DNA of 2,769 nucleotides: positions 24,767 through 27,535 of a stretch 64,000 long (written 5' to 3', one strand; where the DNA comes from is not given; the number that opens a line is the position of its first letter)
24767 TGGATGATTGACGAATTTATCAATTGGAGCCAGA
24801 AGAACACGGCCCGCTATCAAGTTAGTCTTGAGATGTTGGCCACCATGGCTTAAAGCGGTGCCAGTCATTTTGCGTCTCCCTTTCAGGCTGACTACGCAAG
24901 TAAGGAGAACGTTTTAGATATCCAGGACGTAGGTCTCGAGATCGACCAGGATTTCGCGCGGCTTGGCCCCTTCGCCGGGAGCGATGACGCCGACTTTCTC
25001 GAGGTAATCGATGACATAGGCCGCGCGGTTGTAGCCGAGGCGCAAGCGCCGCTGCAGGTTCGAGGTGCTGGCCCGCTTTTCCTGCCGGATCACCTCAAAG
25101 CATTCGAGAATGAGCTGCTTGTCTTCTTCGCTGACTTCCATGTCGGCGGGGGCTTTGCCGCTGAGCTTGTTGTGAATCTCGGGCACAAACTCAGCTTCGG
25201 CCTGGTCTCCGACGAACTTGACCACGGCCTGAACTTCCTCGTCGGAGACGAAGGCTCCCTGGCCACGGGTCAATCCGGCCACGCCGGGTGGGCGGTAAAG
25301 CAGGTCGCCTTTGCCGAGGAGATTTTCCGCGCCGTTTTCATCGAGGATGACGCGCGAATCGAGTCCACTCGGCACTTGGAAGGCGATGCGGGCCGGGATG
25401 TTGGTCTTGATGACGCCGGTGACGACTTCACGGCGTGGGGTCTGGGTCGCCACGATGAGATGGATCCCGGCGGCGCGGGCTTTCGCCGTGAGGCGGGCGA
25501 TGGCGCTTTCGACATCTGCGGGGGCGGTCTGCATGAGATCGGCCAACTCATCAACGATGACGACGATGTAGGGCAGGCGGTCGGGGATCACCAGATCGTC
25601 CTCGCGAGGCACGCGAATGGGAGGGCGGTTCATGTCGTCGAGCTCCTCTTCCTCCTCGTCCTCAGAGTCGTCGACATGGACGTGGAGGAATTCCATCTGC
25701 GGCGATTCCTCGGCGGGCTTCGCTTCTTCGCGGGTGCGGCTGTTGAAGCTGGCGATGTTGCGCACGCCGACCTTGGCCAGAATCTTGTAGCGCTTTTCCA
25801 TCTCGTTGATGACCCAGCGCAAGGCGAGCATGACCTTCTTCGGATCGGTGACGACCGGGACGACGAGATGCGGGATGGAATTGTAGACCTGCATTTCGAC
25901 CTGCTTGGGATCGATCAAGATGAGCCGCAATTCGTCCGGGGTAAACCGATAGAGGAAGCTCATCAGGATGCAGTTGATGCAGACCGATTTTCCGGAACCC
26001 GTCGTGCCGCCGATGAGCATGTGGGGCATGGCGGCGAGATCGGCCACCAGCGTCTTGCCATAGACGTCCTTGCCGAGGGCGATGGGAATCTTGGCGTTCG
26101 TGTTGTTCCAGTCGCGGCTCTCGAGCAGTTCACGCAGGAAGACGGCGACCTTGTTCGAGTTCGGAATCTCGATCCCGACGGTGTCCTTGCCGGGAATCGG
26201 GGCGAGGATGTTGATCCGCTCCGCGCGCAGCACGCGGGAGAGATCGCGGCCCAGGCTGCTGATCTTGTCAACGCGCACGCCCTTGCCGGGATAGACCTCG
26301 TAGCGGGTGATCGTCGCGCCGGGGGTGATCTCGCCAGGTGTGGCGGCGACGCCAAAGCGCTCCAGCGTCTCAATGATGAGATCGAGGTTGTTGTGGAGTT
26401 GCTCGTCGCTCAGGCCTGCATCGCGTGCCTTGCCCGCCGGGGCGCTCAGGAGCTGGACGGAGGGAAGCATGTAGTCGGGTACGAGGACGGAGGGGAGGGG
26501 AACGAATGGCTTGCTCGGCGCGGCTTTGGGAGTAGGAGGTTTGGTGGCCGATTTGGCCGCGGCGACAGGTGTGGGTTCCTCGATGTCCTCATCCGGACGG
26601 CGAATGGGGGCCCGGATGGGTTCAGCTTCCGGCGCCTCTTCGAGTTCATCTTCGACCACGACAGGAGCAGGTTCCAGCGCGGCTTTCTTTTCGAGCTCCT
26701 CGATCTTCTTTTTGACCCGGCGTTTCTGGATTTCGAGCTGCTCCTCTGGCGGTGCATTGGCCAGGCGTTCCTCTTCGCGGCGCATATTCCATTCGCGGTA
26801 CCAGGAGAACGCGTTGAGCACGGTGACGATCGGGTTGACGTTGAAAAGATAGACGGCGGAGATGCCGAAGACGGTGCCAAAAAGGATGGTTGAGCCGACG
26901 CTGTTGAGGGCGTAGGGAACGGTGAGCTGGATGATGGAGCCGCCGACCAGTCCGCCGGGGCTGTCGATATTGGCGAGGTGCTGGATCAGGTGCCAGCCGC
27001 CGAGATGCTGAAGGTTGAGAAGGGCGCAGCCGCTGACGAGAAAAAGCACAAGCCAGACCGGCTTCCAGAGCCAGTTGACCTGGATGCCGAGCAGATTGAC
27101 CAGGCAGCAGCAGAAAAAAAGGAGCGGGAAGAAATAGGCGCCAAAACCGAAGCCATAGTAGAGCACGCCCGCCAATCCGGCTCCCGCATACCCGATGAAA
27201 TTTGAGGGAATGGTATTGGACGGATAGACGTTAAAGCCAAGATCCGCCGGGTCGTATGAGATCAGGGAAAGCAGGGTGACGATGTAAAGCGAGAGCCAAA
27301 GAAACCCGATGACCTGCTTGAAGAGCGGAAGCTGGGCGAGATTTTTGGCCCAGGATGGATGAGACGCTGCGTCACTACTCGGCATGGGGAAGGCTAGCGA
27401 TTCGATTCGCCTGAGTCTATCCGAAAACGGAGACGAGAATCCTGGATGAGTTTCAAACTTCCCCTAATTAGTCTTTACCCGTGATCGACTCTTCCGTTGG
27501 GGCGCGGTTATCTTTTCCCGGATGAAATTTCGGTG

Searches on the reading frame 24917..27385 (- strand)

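Call 43: search_protein_families(library=pfam, proteins=[window:24917-27385:-], max_evalue=0.0001)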
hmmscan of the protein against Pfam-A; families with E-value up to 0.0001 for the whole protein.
window:24917-27385:- (823 aa): 4 families
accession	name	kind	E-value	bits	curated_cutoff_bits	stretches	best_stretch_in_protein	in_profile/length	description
PF01580.24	FtsK_SpoIIIE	-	2.6e-64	217.2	24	1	417-650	2-219/221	FtsK/SpoIIIE family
PF17854.6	FtsK_alpha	-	5.9e-26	91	22.9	1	307-409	1-101/101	FtsK alpha domain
PF13491.11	FtsK_4TM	-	3e-21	76.3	23.1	1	21-184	3-162/171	4TM region of DNA translocase FtsK/SpoIIIE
PF09397.16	FtsK_gamma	-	5.3e-20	71.3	30.6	1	754-814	2-62/63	Ftsk gamma domain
